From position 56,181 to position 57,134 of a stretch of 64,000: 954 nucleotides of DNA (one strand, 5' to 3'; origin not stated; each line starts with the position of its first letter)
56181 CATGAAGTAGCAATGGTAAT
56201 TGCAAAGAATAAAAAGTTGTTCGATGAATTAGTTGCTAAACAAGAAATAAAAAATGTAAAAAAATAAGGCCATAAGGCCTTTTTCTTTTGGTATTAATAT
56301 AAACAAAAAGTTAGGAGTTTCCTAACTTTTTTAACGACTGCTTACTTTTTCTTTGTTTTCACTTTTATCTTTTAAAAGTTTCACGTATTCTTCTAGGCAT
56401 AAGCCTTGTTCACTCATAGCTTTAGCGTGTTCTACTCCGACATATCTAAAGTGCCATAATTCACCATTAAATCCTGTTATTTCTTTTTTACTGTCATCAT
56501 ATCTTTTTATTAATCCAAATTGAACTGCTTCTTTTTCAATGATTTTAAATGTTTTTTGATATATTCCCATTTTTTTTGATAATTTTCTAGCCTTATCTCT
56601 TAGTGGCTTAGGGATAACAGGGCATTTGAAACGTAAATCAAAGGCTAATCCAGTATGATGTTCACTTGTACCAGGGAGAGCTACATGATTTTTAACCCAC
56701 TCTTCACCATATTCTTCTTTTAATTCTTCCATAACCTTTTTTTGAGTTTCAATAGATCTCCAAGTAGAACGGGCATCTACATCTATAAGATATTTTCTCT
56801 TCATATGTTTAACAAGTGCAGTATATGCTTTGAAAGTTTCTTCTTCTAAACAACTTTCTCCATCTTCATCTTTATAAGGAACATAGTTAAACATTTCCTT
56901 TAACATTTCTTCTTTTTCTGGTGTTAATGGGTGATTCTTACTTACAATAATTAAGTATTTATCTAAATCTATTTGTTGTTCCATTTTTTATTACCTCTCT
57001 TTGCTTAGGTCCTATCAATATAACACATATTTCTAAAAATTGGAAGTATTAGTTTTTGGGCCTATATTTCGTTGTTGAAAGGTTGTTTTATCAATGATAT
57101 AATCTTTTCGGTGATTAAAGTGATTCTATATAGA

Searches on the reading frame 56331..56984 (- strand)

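Call 19: search_protein_families(library=pfam, proteins=[window:56331-56984:-], max_evalue=0.001)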
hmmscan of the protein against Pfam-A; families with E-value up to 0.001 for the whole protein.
window:56331-56984:- (217 aa): 1 family
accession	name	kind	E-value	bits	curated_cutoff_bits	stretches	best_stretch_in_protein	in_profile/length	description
PF02557.22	VanY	-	4.4e-23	81.9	25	1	46-183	4-131/132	D-alanyl-D-alanine carboxypeptidase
